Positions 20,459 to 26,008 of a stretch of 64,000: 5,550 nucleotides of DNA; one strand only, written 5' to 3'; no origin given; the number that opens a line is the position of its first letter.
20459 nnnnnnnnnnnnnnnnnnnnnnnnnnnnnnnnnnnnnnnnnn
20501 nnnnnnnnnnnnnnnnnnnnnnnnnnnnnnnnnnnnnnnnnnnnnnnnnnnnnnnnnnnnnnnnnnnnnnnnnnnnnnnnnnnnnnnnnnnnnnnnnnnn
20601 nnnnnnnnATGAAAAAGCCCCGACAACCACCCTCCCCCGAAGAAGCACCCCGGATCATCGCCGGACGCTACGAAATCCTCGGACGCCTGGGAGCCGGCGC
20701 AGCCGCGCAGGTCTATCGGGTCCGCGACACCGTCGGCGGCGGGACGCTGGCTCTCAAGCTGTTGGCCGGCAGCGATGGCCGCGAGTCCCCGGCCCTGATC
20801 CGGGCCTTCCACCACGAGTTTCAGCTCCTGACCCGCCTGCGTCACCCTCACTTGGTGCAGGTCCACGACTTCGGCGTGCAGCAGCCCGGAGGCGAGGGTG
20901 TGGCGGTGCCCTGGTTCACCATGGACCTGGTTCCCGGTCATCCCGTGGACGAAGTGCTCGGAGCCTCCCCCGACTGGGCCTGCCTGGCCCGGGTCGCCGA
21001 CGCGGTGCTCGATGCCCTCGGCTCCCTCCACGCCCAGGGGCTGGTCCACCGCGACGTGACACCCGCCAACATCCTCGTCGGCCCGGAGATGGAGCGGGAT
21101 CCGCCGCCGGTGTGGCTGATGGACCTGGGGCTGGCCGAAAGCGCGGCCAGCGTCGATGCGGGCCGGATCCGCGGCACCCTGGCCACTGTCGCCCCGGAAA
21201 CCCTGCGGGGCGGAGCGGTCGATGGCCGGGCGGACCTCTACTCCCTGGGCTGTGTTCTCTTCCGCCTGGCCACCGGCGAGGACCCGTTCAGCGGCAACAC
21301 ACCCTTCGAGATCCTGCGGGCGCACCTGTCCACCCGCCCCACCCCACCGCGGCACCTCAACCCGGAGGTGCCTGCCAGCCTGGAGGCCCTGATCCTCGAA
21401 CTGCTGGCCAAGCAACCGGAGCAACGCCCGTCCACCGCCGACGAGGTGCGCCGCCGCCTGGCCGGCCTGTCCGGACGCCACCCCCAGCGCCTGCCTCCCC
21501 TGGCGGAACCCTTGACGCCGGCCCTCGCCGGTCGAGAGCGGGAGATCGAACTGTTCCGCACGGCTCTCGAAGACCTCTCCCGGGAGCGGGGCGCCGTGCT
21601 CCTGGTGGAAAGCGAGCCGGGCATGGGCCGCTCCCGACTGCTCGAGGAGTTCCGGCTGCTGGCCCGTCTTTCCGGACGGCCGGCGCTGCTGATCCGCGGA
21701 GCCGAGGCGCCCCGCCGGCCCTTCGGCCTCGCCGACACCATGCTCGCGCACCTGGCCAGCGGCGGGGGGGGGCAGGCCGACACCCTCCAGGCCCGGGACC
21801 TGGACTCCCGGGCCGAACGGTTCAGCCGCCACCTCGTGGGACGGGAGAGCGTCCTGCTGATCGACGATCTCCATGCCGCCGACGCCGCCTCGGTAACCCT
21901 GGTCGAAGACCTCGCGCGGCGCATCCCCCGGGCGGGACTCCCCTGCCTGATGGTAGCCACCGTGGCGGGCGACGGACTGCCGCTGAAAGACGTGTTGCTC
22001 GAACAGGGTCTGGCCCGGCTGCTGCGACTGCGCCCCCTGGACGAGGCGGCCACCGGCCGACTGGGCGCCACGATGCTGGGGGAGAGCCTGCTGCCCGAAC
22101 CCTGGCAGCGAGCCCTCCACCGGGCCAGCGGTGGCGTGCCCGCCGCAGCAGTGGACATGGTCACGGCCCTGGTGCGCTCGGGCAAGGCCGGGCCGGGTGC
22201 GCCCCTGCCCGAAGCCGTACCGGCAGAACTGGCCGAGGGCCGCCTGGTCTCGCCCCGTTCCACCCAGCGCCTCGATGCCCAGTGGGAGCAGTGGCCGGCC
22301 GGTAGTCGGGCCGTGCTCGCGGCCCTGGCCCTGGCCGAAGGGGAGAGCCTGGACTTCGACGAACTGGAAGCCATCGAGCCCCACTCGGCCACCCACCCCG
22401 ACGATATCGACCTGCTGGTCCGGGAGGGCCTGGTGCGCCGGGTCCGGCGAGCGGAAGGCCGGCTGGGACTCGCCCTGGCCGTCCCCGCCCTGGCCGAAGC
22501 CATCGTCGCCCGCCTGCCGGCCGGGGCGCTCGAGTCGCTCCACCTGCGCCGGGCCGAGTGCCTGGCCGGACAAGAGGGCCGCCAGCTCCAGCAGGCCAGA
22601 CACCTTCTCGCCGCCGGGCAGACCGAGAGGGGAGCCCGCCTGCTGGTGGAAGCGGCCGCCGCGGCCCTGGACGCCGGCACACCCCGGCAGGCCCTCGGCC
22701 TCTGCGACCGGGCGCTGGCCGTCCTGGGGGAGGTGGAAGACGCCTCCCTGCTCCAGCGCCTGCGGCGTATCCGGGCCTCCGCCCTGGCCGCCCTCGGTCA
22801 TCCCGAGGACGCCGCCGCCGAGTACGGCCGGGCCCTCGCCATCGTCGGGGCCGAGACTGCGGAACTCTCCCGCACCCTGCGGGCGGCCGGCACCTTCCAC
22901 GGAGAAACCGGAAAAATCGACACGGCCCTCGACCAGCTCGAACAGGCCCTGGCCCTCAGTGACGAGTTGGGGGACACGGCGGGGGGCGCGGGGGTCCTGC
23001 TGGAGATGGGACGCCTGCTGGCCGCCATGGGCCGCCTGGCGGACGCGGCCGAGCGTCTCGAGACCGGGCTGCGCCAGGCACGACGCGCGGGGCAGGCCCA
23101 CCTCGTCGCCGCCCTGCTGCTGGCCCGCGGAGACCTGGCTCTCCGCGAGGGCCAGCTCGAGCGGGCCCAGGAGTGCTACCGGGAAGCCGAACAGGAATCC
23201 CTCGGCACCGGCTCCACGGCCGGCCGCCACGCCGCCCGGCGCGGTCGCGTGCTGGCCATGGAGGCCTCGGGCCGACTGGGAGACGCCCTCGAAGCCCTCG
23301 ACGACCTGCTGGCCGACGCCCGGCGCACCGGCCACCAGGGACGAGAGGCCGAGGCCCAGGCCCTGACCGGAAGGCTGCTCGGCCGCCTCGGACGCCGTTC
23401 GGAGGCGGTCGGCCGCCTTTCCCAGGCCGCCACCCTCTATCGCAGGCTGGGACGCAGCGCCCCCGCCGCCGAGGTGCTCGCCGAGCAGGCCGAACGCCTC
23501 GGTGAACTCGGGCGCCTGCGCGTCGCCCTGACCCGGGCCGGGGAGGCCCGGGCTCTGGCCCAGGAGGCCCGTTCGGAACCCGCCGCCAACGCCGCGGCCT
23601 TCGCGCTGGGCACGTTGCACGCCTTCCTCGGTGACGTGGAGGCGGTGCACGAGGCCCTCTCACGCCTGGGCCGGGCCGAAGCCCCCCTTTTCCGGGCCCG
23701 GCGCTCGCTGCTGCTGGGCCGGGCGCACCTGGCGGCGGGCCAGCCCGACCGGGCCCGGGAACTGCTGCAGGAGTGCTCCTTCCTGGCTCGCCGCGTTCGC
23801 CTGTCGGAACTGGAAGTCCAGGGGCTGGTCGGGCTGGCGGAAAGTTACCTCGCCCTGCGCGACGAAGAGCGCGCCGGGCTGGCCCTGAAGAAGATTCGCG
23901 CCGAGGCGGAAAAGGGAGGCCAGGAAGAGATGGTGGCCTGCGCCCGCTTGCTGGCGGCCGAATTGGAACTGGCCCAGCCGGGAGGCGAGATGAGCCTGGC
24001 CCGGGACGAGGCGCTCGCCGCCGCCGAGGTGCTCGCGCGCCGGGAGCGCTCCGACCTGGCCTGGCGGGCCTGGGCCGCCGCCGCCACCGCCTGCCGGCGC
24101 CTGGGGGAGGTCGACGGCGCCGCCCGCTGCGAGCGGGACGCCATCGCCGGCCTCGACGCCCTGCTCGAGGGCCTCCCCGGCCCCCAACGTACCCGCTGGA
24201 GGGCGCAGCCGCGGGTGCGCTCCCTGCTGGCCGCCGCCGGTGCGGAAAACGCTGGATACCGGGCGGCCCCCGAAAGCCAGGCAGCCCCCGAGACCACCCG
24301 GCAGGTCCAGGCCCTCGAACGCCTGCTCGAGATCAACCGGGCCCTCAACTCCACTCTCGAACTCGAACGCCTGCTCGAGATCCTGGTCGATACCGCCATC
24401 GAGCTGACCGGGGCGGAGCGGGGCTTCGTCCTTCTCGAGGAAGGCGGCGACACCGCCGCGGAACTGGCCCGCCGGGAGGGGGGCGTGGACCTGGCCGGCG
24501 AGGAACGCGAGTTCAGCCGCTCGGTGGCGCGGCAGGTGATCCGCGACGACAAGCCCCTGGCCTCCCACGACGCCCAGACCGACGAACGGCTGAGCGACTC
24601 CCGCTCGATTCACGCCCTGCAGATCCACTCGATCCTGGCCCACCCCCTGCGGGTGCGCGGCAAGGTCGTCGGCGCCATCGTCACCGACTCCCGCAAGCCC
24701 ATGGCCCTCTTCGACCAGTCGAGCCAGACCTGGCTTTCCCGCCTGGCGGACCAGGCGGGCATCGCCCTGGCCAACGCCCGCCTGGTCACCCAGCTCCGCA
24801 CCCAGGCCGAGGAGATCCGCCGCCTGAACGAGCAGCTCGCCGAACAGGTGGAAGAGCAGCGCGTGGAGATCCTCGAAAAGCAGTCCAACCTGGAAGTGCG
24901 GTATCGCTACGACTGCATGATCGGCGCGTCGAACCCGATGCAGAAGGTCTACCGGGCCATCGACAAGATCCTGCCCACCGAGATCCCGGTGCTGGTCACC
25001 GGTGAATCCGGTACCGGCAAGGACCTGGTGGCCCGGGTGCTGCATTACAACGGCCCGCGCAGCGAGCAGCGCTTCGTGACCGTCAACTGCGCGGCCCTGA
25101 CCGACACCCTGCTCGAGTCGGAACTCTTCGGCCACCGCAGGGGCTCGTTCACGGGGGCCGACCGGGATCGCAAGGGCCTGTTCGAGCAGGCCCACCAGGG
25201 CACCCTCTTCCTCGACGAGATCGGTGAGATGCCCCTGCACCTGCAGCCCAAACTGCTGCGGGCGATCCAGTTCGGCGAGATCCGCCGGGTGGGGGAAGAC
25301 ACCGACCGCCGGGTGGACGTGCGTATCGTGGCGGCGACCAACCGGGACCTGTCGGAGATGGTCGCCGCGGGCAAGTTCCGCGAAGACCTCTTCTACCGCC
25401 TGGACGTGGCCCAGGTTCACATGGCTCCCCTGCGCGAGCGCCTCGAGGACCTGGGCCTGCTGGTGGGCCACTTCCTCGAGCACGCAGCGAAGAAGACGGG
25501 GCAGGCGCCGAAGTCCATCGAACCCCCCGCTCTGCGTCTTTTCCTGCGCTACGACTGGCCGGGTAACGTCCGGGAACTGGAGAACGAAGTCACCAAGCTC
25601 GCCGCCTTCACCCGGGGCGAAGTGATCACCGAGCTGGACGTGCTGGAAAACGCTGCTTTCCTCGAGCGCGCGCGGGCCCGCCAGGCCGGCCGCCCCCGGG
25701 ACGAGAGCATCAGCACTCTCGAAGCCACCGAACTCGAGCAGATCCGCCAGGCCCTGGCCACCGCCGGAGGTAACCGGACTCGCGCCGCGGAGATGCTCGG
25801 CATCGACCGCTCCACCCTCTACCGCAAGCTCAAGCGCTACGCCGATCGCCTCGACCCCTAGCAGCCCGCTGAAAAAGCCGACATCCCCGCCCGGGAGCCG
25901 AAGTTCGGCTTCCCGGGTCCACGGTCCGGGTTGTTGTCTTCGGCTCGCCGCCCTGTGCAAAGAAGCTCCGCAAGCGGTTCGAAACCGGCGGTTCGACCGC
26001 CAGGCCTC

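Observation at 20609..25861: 1,750-aa single-polypeptide fusion of a eukaryotic-like Ser/Thr kinase with a sigma-54 enhancer-binding protein (STPK-NTPase/TPR-GAF-sigma54 AAA+-HTH)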

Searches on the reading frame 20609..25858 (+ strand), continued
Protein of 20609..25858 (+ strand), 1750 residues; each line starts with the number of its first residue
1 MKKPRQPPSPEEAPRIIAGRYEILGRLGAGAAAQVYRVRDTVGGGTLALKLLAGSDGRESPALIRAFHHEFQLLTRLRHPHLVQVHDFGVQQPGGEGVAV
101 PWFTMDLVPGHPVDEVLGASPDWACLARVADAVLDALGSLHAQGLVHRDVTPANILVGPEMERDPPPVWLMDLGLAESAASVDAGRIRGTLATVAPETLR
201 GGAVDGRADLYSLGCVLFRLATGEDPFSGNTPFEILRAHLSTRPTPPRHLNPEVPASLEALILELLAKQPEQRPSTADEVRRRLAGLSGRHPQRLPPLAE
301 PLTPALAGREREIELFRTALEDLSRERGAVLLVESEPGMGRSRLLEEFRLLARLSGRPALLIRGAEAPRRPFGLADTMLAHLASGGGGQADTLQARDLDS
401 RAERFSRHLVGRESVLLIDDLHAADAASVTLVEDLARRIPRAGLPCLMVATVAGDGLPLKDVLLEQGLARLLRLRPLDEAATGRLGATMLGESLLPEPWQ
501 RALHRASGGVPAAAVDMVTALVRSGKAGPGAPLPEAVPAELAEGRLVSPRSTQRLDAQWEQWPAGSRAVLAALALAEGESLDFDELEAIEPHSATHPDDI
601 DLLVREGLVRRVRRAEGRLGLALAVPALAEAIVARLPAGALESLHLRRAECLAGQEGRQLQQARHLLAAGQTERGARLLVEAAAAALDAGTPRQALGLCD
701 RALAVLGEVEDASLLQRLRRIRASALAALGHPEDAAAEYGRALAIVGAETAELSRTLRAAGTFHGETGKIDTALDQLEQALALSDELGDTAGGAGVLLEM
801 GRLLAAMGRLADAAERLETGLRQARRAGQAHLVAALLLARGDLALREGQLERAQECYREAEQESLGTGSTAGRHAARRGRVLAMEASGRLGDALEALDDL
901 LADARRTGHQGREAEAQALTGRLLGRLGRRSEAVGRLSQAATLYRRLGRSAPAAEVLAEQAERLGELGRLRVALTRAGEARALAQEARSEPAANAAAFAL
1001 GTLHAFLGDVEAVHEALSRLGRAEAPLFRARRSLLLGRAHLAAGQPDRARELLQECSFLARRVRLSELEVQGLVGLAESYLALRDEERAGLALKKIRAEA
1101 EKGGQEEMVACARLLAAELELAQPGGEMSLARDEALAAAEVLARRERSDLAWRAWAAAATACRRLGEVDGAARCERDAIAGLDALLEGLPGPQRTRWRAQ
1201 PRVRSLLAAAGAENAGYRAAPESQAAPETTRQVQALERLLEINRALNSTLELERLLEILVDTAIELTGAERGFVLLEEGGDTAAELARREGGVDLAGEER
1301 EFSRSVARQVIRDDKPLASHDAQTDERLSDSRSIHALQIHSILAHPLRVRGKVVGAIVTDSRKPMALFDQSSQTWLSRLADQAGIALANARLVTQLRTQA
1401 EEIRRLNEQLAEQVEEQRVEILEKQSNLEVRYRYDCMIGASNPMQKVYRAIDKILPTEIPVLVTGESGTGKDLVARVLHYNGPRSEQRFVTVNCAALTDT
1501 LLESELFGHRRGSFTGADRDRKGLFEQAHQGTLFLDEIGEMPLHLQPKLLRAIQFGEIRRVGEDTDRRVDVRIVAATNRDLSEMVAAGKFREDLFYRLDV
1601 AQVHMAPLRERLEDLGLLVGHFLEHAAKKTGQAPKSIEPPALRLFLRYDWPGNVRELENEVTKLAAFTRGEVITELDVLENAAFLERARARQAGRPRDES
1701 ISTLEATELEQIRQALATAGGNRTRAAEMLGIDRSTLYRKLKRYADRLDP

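Call 65: search_protein_families(library=ncbifam, proteins=[window:20609-25858:+], max_evalue=0.001)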
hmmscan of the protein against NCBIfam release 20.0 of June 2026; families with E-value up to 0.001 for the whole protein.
window:20609-25858:+ (1750 aa): 42 families (the best 25 are shown)
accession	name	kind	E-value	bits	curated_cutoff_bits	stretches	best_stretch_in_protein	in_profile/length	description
NF003451.0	PRK05022.1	equivalog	2.2e-107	359.9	476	1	1335-1743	108-507/512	nitric oxide reductase transcriptional regulator NorR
TIGR01817.1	nifA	equivalog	6.4e-104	348.6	528.85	1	1235-1708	3-468/534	nif-specific transcriptional activator NifA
NF041552.1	TF_PrdR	equivalog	6.1e-101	338.5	795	1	1400-1744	234-576/577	sigma-54 dependent transcriptional regulator PrdR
TIGR01818.1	ntrC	equivalog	7.3e-98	328.3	558.6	1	1422-1742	121-461/463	nitrogen regulation protein NR(I)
NF008469.0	PRK11361.1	equivalog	8e-98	328.1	714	1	1409-1745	117-455/461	acetoacetate metabolism transcriptional regulator AtoC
NF038308.1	RNA_repair_RtcR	equivalog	7.5e-94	315.5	650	1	1409-1747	154-519/530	RNA repair transcriptional activator RtcR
TIGR02915.1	PEP_resp_reg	equivalog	5.1e-92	309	502.6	1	1433-1744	137-442/445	PEP-CTERM-box response regulator transcription factor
TIGR02329.1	propionate_PrpR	equivalog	9.8e-89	298.3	499.2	1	1419-1742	196-525/526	propionate catabolism operon regulatory protein PrpR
NF007689.0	PRK10365.1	equivalog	9.2e-87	291.6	760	1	1436-1743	140-441/441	sigma-54-dependent response regulator transcription factor ZraR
NF050807.1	TransRegFlbDCaul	equivalog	1.4e-84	284.5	750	1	1437-1746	120-440/454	sigma-54-dependent transcriptional regulator FlbD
NF041946.1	LuxO_transreg_Vib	equivalog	4.1e-83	279.7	800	1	1418-1746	116-462/463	quorum-sensing sigma-54 dependent transcriptional regulator LuxO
NF011953.0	PRK15424.1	equivalog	2.7e-81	273.8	703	1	1385-1744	177-534/538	propionate catabolism operon regulatory protein PrpR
NF011958.0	PRK15429.1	equivalog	6.4e-81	272.9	830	1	1338-1744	296-684/692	formate hydrogenlyase transcriptional activator FlhA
NF008176.1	PRK10923.1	equivalog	2.3e-79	267.2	620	1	1427-1678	130-381/469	nitrogen regulation protein NR(I)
TIGR02974.1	phageshock_pspF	equivalog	2.3e-78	263.8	443.55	1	1437-1664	1-229/336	phage shock protein operon transcriptional activator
NF011695.0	PRK15115.1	equivalog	2e-73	247.6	763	1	1436-1744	136-436/445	two-component system response regulator GlrR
NF041906.1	V4R_TF_MobR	exception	1.4e-71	241.6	999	1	1427-1744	224-544/544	phenol degradation transcriptional regulator MobR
NF049963.1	RespRegFlgRCampy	domain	4.7e-68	230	750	1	1433-1744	132-427/429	fla regulon two-component system response regulator FlgR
NF038230.1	Regu_Geo_Pelo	equivalog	1.3e-46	159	1200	1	1461-1713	594-860/935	GPMC system transcriptional regulator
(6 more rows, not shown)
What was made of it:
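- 24356..24775 (+): GAF domain (aa 1250-1389). Best NCBIfam similarities are NorR and NifA, both below cut-off (call 65).
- On NifA / NorR equivalogs: NorR 359.9 against 476; NifA 348.6 against 528.85 (call 65).
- Closest known: GAF-regulated enhancer-binding proteins. Same: These are the best NCBIfam similarities (NorR 360 bits, NifA 349 bits; call 65).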

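Call 75: find_encoding_contigs(protein=P0018, flank=5000, max_places=1)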
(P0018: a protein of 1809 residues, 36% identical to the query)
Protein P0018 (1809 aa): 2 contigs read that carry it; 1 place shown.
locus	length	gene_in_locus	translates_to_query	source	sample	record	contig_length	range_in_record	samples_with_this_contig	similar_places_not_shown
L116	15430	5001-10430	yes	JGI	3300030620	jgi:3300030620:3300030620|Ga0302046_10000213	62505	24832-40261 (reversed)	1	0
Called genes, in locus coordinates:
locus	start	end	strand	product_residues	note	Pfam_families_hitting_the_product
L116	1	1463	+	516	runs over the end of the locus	PF00221:Lyase_aromatic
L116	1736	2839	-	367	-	PF02568:ThiI, PF03054:tRNA_Me_trans, PF18297:NFACT-R_2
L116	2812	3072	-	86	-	PF01206:TusA, PF10006:DUF2249 (weak)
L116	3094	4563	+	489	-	PF00990:GGDEF, PF00072:Response_reg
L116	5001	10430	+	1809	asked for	PF00069:Pkinase, PF07714:PK_Tyr_Ser-Thr, PF13191:AAA_16, PF13424:TPR_12, PF17874:TPR_MalT, PF01590:GAF, PF13185:GAF_2, PF13492:GAF_3, +10 more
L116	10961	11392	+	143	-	-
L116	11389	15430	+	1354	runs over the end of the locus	PF26769:HAMP_PhoQ (faint), PF00672:HAMP, PF00512:HisKA, PF02518:HATPase_c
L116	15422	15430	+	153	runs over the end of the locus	PF03692:CxxCxxCC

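Call 76: find_encoding_contigs(protein=P0023, flank=5000, max_places=1)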
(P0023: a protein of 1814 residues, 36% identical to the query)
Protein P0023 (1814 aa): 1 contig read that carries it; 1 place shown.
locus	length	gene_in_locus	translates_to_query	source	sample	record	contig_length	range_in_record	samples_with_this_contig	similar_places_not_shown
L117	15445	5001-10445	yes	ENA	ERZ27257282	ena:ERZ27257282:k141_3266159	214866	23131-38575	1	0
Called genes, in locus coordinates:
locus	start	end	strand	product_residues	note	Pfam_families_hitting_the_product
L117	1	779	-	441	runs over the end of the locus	PF00709:Adenylsucc_synt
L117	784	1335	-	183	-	PF13717:Zn_ribbon_4 (faint), PF00072:Response_reg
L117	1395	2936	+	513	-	PF00221:Lyase_aromatic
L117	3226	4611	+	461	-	PF00990:GGDEF, PF00072:Response_reg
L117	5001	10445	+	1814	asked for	PF00069:Pkinase, PF07714:PK_Tyr_Ser-Thr, PF13191:AAA_16, PF01590:GAF, PF13185:GAF_2, PF13492:GAF_3, PF00158:Sigma54_activat, PF07728:AAA_5, +9 more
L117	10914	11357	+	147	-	-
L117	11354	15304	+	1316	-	PF00672:HAMP, PF00512:HisKA, PF02518:HATPase_c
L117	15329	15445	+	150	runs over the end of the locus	PF03692:CxxCxxCC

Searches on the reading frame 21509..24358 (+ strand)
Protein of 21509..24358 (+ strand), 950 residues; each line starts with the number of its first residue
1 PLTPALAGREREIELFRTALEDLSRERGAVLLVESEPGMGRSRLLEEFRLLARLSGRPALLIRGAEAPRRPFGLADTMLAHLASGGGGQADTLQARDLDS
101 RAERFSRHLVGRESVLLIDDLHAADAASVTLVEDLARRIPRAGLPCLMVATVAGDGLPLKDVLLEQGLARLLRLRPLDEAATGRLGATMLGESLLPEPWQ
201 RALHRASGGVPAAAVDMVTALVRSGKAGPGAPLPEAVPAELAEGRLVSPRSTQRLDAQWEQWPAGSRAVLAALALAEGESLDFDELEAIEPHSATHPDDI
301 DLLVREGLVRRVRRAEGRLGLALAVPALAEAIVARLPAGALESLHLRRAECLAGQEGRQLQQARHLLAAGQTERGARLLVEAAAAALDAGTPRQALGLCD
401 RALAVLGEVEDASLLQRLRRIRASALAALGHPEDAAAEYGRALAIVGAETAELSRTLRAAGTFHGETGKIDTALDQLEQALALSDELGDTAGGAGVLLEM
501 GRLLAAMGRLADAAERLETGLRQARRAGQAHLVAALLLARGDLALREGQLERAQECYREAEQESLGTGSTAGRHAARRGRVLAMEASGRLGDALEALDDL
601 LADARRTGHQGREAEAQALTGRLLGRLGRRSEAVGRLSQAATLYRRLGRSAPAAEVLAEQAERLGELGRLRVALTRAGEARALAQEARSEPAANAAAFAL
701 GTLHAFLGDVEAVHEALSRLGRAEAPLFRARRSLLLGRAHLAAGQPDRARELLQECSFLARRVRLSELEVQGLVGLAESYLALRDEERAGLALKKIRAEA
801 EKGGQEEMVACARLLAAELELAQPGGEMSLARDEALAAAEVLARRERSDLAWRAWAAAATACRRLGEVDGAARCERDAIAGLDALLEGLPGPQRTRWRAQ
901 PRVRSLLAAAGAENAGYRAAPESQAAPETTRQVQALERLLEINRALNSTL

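Call 48: search_solved_structures(query=window:21509-24358:+, max_evalue=0.01)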
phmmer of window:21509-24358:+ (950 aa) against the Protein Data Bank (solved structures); distinct sequences matched with E-value up to 0.01: 9.
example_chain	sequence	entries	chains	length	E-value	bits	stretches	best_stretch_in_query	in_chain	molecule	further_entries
5a7d_B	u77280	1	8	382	0.00072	21.7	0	408-524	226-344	PINS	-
3ro2_A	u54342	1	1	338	0.0012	20.9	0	687-789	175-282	G-protein-signaling modulator 2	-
4g2v_A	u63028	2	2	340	0.0013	20.9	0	687-789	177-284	G-protein-signaling modulator 2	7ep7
4a1s_A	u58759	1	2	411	0.0013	20.8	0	411-520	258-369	PARTNER OF INSCUTEABLE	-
4jhr_A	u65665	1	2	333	0.0017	20.5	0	687-789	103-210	G-protein-signaling modulator 2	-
6hc2_A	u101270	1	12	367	0.0019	20.3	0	686-789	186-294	G-protein-signaling modulator 2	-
5a6c_A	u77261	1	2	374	0.0019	20.2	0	687-796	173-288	G-PROTEIN-SIGNALING MODULATOR 2, AFADIN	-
4wng_A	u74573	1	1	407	0.0024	19.9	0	687-789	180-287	G-protein-signaling modulator 2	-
3sf4_A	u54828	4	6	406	0.0025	19.9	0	686-789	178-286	G-protein-signaling modulator 2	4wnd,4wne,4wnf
